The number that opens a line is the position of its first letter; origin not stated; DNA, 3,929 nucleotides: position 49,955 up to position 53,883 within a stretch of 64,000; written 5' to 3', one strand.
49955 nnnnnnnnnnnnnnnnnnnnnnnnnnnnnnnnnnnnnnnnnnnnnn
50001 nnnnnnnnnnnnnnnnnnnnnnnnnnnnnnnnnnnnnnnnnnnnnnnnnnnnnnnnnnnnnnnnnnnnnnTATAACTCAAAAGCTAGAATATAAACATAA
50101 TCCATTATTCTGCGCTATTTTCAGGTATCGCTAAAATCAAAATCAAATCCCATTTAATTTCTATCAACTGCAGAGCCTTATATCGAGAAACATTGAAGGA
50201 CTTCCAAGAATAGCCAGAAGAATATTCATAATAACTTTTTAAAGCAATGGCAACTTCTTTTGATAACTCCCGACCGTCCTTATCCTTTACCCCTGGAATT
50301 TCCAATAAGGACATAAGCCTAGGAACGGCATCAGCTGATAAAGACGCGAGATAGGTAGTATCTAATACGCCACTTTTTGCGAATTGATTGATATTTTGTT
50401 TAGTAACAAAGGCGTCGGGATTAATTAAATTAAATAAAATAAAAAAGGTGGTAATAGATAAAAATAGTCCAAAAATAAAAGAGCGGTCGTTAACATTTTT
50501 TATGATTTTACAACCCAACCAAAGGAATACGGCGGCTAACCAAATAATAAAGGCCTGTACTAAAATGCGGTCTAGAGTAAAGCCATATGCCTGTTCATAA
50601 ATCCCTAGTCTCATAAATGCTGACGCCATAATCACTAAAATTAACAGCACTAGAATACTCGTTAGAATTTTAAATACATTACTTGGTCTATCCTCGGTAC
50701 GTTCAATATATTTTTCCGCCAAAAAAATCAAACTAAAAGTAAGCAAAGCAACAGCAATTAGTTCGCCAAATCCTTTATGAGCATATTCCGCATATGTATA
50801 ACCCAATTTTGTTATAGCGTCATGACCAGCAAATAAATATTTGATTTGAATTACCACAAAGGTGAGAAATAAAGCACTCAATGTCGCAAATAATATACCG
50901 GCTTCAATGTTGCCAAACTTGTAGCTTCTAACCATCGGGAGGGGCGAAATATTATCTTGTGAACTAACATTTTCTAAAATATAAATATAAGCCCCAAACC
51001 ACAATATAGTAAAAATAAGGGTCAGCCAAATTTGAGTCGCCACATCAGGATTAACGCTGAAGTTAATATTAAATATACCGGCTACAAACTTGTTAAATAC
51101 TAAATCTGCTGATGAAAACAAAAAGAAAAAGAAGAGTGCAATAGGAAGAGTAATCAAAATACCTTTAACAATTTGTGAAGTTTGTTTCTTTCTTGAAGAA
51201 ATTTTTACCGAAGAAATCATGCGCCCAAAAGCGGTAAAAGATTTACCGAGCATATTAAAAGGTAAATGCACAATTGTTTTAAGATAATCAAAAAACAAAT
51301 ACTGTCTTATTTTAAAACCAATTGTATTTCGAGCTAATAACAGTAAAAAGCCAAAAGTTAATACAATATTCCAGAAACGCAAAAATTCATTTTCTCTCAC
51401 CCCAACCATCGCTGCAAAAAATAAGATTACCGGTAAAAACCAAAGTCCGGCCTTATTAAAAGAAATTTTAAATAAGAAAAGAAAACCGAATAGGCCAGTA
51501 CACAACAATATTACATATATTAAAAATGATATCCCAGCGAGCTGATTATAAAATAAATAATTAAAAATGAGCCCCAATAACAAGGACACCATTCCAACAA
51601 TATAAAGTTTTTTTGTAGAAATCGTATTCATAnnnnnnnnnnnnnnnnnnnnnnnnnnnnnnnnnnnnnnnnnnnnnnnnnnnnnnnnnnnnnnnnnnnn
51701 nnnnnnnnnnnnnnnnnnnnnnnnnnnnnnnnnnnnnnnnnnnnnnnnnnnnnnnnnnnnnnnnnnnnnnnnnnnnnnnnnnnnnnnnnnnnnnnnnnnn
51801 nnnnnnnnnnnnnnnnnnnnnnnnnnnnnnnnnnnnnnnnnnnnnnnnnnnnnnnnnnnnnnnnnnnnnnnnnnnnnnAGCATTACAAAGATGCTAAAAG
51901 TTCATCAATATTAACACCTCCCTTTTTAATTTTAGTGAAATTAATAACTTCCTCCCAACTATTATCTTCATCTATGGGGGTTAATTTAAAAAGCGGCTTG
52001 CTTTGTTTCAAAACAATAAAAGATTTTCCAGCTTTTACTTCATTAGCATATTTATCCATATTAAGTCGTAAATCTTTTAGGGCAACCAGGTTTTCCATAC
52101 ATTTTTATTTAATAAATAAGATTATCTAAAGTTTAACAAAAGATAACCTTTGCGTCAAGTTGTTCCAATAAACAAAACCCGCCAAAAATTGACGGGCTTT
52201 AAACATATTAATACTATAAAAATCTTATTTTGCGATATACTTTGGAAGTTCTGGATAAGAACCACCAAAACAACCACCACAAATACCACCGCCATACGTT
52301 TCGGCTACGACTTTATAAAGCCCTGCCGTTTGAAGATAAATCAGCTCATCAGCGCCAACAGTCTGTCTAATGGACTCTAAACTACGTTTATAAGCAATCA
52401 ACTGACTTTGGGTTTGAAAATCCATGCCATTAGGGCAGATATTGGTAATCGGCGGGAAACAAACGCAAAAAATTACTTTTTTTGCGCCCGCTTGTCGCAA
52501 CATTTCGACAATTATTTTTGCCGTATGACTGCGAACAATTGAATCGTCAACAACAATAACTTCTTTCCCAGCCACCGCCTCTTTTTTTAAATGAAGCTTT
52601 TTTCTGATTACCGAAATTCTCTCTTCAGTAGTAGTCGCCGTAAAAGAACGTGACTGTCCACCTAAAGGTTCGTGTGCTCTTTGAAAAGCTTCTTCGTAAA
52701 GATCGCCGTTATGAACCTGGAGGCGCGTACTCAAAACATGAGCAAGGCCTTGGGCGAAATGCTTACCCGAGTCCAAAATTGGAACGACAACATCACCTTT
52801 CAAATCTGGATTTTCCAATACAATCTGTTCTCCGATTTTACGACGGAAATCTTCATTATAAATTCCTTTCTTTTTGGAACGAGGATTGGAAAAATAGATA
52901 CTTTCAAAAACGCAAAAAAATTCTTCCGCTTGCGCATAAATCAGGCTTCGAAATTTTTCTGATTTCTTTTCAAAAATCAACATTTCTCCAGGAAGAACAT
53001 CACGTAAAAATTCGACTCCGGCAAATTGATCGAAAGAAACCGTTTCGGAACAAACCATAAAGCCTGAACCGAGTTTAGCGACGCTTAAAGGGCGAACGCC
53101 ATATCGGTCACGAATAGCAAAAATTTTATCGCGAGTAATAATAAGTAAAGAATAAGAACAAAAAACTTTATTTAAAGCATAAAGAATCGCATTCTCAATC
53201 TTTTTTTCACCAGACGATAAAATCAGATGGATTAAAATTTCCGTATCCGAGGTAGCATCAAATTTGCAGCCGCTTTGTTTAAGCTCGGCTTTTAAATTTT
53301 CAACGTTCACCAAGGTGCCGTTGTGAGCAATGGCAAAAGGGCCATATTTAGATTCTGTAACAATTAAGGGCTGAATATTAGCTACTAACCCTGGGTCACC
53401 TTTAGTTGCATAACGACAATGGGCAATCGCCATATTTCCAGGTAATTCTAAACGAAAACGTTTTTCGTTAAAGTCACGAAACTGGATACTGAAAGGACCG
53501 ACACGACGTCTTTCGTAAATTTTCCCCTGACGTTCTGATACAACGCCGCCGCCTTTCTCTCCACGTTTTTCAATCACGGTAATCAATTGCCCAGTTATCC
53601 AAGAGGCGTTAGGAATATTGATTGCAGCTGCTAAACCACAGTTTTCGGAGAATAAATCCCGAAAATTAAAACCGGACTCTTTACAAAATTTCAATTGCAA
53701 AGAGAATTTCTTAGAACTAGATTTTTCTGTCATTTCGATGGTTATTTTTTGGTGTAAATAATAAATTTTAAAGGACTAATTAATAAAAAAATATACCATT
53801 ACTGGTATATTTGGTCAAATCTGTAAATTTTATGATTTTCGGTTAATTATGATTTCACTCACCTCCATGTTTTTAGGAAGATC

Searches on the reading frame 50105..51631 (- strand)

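Call 9: search_protein_families(library=pfam, proteins=[window:50105-51631:-])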
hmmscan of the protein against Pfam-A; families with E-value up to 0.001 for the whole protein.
window:50105-51631:- (508 aa): 1 family
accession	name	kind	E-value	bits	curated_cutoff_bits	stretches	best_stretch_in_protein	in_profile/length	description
PF13687.11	DUF4153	-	2e-79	267.9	27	1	68-439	3-370/373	Domain of unknown function (DUF4153)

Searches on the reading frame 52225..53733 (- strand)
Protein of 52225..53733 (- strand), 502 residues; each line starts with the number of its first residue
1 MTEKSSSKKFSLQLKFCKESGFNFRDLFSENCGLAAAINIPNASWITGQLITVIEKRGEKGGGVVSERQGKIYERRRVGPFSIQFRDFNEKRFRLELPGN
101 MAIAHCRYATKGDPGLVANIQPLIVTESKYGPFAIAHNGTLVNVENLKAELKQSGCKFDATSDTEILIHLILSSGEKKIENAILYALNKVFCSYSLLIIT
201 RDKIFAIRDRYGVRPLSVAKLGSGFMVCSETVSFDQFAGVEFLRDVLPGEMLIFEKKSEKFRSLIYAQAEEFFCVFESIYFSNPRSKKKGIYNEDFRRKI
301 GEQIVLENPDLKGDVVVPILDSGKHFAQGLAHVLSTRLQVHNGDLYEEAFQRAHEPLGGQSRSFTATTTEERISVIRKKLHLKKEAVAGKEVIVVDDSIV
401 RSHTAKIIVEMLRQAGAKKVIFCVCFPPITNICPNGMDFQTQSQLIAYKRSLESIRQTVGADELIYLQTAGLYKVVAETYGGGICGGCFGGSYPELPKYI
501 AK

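Call 9: search_protein_families(library=pfam, proteins=[window:52225-53733:-])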
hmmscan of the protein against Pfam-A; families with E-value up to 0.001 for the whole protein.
window:52225-53733:- (502 aa): 3 families
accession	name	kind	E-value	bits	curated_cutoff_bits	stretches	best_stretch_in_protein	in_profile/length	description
PF13522.11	GATase_6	-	3.1e-19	69.7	27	1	98-230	9-130/130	Glutamine amidotransferase domain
PF13537.11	GATase_7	-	2.3e-17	63.6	25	1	118-234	11-121/123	Glutamine amidotransferase domain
PF00156.33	Pribosyltran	-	1e-08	35.1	26.3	1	305-426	23-124/158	Phosphoribosyl transferase domain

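Call 19: list_cluster_members(proteins=[L001:949-1293:+, L001:1347-3032:+, L001:2974-4263:+, window:59636-60511:-, window:52225-53733:-, window:26244-28772:+, window:17253-18989:+, window:10383-12146:-, window:33347-38224:-, window:41065-45051:-])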
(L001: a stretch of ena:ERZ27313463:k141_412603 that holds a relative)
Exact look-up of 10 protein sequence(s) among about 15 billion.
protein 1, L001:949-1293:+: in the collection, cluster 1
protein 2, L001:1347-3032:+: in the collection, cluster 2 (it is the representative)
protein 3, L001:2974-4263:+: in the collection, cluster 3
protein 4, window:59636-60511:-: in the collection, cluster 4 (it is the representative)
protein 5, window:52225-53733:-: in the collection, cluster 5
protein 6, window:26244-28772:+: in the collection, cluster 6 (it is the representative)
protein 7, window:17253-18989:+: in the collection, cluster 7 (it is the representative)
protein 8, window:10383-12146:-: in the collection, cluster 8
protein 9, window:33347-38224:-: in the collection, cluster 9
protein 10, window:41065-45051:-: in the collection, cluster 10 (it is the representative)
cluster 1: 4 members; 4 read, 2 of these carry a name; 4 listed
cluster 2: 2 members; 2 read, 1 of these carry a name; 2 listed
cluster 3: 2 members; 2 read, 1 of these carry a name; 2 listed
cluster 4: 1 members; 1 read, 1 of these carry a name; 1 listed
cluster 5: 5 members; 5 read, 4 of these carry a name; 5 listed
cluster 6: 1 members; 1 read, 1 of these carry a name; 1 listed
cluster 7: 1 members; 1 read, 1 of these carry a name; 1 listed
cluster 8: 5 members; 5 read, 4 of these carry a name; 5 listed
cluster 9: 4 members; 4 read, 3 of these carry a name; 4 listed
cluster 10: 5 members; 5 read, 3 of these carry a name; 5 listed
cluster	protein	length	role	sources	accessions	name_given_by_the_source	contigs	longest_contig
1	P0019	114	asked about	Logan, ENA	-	-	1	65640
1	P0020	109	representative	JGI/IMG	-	hypothetical protein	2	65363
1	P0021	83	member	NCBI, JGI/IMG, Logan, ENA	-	hypothetical protein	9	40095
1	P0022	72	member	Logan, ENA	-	-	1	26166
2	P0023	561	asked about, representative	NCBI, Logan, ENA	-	-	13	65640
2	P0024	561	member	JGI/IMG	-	hypothetical protein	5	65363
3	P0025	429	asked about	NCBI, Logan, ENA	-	-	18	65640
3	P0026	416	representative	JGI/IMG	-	hypothetical protein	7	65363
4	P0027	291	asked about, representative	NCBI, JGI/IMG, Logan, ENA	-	drug/metabolite transporter (DMT)-like permease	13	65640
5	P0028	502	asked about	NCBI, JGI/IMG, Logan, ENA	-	amidophosphoribosyltransferase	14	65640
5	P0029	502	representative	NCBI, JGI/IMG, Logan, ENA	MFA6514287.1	MAG: amidophosphoribosyltransferase [Patescibacteria group bacterium]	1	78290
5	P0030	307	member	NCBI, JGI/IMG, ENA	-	amidophosphoribosyltransferase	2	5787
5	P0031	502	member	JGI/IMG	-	amidophosphoribosyltransferase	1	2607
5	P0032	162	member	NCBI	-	-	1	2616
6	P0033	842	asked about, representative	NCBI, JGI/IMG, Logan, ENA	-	Mg2+-importing ATPase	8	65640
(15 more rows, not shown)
